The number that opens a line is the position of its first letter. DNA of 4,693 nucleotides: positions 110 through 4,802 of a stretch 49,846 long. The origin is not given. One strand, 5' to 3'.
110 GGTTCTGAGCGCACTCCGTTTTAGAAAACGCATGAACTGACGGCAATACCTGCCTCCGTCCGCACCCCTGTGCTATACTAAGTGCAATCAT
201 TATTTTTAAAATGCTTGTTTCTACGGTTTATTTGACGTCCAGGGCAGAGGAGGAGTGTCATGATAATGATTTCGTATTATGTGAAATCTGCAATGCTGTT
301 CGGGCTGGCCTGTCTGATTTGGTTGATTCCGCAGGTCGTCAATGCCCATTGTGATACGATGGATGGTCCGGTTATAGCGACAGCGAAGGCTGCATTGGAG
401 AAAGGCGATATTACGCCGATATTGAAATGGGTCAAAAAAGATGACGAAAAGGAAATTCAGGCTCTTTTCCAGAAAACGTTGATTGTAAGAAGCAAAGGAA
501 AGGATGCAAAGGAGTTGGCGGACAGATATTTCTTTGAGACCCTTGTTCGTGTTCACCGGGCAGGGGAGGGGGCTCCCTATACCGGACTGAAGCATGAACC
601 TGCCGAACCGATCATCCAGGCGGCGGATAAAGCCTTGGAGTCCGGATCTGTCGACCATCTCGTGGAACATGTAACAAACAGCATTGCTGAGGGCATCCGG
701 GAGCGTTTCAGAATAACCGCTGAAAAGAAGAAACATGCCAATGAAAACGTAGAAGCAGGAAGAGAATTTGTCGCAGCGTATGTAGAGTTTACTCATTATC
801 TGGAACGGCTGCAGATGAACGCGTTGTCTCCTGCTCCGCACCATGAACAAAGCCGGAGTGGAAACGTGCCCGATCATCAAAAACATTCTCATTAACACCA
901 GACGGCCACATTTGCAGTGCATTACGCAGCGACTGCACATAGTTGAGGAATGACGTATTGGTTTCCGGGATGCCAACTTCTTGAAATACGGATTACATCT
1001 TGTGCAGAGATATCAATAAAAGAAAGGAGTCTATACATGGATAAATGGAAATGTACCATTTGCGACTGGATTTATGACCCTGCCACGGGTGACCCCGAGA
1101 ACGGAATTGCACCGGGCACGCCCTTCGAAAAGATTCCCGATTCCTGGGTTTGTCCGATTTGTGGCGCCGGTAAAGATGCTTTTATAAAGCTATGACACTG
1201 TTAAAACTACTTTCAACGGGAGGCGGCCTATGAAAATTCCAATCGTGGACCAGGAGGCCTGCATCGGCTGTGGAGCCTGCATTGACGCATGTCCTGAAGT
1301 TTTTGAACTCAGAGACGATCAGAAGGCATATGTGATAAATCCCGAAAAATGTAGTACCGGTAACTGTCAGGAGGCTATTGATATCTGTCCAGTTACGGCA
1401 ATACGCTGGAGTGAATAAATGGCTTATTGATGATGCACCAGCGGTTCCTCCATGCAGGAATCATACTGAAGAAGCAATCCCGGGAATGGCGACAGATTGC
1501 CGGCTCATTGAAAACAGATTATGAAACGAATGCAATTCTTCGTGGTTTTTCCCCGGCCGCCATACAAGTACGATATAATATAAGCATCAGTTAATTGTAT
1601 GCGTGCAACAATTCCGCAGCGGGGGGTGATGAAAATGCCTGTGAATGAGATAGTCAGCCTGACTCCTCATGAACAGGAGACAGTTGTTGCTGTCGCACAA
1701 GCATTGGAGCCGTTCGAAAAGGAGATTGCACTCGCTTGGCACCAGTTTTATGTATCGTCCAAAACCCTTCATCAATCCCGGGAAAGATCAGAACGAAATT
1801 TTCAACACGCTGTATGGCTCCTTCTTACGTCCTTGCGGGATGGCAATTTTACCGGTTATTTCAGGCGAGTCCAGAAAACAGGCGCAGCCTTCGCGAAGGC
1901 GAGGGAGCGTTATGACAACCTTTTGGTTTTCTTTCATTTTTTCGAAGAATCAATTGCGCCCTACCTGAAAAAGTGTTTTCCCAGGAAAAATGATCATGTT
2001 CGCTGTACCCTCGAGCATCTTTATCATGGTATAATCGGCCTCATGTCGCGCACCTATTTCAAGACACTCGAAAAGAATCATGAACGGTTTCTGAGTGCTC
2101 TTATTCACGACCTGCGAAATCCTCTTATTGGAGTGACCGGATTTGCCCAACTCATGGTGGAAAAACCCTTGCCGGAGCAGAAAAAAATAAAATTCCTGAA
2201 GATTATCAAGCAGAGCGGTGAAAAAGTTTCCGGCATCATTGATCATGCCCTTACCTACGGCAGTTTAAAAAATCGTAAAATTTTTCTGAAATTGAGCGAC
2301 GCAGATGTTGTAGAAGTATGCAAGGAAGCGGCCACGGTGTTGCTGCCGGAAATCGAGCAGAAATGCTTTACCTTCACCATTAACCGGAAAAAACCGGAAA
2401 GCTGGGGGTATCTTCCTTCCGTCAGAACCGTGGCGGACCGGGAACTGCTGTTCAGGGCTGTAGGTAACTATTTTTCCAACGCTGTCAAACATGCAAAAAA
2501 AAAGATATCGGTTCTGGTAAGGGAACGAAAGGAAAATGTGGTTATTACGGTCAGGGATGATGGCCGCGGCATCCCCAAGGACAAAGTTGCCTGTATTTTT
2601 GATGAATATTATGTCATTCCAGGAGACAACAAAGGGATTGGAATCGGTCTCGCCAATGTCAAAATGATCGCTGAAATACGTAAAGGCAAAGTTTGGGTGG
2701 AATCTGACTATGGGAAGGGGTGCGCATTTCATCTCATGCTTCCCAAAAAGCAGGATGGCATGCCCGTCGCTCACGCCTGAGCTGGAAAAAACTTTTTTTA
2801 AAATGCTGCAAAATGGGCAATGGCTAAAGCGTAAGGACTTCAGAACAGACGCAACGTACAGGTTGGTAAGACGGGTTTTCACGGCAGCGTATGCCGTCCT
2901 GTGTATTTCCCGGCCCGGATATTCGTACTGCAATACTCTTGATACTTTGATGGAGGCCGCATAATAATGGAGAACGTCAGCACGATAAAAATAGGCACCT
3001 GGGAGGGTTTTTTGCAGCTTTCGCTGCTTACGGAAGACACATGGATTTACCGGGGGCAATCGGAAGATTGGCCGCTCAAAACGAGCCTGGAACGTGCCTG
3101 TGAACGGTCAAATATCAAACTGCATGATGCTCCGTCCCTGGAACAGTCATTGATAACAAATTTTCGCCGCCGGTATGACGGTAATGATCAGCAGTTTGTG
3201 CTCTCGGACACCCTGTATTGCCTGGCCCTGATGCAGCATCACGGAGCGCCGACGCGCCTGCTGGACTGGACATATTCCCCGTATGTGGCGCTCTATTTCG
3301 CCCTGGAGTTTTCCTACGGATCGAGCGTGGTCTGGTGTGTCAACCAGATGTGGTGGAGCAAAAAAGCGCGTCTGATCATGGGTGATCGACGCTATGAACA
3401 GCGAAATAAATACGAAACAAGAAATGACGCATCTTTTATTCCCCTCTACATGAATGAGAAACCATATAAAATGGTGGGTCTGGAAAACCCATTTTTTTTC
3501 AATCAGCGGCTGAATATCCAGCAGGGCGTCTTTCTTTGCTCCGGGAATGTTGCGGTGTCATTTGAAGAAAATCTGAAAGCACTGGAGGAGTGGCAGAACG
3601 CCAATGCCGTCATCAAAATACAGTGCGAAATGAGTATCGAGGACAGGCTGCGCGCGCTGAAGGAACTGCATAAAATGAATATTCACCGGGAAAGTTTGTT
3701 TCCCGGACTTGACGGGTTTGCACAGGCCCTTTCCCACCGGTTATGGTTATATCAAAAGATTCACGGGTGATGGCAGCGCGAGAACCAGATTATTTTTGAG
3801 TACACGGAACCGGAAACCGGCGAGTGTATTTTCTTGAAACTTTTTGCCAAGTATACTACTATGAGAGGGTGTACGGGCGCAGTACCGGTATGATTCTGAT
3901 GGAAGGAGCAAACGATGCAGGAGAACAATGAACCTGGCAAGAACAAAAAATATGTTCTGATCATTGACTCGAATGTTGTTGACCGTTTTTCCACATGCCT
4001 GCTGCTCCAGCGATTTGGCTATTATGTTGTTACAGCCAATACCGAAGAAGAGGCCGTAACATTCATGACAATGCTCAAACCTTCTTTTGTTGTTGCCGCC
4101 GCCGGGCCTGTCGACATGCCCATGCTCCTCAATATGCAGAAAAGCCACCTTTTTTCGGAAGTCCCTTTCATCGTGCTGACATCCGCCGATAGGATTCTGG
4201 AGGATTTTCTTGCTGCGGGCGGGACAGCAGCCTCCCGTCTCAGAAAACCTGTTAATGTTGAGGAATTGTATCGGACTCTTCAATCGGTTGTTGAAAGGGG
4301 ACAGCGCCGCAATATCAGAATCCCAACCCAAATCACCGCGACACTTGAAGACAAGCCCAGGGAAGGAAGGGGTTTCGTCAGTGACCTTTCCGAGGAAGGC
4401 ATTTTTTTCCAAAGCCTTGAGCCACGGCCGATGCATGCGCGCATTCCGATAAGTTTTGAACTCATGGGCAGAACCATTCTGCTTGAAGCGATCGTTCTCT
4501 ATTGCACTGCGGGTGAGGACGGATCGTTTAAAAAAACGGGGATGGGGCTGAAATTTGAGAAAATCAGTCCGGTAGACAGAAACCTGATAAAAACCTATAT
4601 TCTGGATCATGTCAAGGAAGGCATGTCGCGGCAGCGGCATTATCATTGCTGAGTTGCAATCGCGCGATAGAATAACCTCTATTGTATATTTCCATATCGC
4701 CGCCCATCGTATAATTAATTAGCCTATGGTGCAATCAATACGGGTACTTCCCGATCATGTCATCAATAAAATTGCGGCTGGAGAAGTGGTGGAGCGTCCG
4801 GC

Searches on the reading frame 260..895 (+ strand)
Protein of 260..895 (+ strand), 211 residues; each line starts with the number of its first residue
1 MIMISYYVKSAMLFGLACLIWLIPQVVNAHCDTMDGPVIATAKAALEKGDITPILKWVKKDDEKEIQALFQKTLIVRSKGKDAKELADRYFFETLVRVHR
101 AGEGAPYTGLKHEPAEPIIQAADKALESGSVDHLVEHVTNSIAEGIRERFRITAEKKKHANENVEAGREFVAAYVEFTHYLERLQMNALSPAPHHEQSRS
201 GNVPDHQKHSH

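Call 17: search_protein_families(library=pfam, proteins=[window:260-895:+])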
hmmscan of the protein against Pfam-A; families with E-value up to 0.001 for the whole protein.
window:260-895:+ (211 aa): 1 family
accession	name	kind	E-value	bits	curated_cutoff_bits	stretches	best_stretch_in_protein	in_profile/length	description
PF20046.4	DUF6448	-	1.1e-60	204.3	27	1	35-180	1-147/147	Family of unknown function (DUF6448)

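Call 46: find_encoding_contigs(protein=window:260-895:+, flank=10000, max_places=3)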
Protein window:260-895:+ (211 aa): 2 contigs read that carry it; 2 places shown.
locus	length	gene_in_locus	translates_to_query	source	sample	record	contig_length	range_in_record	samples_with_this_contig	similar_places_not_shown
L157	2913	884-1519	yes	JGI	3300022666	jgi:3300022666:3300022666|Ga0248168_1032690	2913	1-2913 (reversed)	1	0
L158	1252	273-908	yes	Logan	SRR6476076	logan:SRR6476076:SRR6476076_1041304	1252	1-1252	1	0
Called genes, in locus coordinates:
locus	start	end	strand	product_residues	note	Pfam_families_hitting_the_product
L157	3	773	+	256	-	?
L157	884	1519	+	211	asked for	PF20046:DUF6448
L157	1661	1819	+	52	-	PF00301:Rubredoxin, PF21349:RUBY_RBDX (faint)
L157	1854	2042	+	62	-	PF12797:Fer4_2, PF00037:Fer4, PF12837:Fer4_6 (weak), PF13237:Fer4_10, PF14697:Fer4_21, PF13370:Fer4_13, PF13459:Fer4_15, PF12838:Fer4_7, +2 more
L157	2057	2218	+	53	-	-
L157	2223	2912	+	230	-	?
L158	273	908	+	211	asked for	PF20046:DUF6448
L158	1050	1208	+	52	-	PF00301:Rubredoxin, PF21349:RUBY_RBDX (faint)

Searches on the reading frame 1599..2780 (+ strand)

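Call 17: search_protein_families(library=pfam, proteins=[window:1599-2780:+])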
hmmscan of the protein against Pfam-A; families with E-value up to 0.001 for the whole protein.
window:1599-2780:+ (393 aa): 2 families
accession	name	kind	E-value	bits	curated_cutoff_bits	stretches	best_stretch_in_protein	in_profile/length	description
PF02518.31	HATPase_c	-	6.6e-22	78.5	26.4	1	280-384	2-110/111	Histidine kinase-, DNA gyrase B-, and HSP90-like ATPase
PF00512.31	HisKA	-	3.6e-09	37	26.9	1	162-224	3-64/66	His Kinase A (phospho-acceptor) domain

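Call 82: search_protein_families(library=ncbifam, proteins=[window:1599-2780:+], max_evalue=1e-10)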
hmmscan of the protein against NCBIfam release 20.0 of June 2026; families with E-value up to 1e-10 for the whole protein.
window:1599-2780:+ (393 aa): 49 families (the best 25 are shown)
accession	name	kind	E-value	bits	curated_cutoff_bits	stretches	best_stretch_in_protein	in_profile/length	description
NF046044.1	PnpS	equivalog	1.5e-35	123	400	1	148-382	157-390/390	two-component system histidine kinase PnpS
TIGR02956.1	TMAO_torS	equivalog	1.3e-28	99.6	676.5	1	163-384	466-683/967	TMAO reductase system sensor histidine kinase/response regulator TorS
NF008312.0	PRK11100.1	equivalog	1.8e-28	99.6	356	1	162-384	257-475/477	two-component system sensor histidine kinase CreC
NF008302.0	PRK11091.1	equivalog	5.4e-28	97.6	838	1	158-382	280-504/779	aerobic respiration two-component sensor histidine kinase ArcB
NF006800.0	PRK09303.1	equivalog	1.7e-26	93.1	342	1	159-383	149-377/383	histidine kinase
NF047874.1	MASE3_PAS_HK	subfamily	2.2e-26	92.8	560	1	157-385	394-627/655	MASE3 domain-containing sensor histidine kinase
TIGR02966.1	phoR_proteo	equivalog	4.9e-26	91.5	334.2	1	153-380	106-332/333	phosphate regulon sensor histidine kinase PhoR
NF041832.1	near_NosP_CTERM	subfamily_domain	1.7e-24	86.6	400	1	162-385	8-227/370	NahK/ErcS family hybrid sensor histidine kinase/response regulator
NF008468.0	PRK11360.1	equivalog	7.2e-24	84.1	646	1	165-386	400-611/616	two-component system sensor histidine kinase AtoS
NF045595.1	HK_scytonemin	equivalog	1.3e-23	83.3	865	1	155-384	409-636/637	scytonemin biosynthesis sensor histidine kinase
NF033092.0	HK_WalK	equivalog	4.7e-23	81.6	725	1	149-382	360-593/594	cell wall metabolism sensor histidine kinase WalK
NF041947.1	LuxQ_Vibrio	equivalog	5.7e-23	80.7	1200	1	162-384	473-697/843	quorum-sensing autoinducer 2 sensor kinase/phosphatase LuxQ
NF033091.0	HK_VanS_ACDEFG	equivalog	4.7e-22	78.4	400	1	156-381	69-292/293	vancomycin resistance histidine kinase VanS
NF041880.1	EPS_EpsF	equivalog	1.2e-21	76.8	900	1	159-382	272-492/492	response regulator EpsF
NF038297.2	hybrid_HK_HrmK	equivalog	2.6e-21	75.9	725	1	161-386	235-460/607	hybrid histidine kinase/response regulator HrmK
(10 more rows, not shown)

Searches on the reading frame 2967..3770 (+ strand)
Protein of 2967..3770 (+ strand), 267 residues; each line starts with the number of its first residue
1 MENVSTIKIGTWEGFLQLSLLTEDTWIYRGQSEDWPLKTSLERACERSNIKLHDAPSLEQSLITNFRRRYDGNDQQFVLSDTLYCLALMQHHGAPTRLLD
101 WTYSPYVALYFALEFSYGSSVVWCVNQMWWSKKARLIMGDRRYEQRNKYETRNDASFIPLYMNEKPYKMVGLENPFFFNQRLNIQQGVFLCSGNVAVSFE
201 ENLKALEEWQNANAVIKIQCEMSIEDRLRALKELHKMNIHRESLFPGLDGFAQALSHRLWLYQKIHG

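Call 17: search_protein_families(library=pfam, proteins=[window:2967-3770:+])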
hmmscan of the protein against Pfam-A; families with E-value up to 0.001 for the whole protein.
window:2967-3770:+ (267 aa): 1 family
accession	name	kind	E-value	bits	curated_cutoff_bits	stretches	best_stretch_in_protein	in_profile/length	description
PF08867.16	FRG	-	2.7e-25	89.5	25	1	25-114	2-87/94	FRG domain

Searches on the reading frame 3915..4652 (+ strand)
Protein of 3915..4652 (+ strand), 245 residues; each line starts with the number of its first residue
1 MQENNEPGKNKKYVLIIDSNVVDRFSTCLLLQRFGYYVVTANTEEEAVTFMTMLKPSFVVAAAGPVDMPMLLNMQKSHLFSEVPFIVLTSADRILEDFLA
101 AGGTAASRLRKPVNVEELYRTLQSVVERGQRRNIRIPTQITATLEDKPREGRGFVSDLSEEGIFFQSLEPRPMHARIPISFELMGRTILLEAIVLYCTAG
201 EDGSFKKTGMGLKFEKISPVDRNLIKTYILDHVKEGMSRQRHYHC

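Call 19: search_protein_families(library=pfam, proteins=[window:3915-4652:+])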
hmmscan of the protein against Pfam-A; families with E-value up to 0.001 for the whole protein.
window:3915-4652:+ (245 aa): 1 family
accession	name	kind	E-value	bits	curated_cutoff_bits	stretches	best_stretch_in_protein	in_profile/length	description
PF07238.19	PilZ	-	1.5e-11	44.9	22.5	1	130-230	2-101/102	PilZ domain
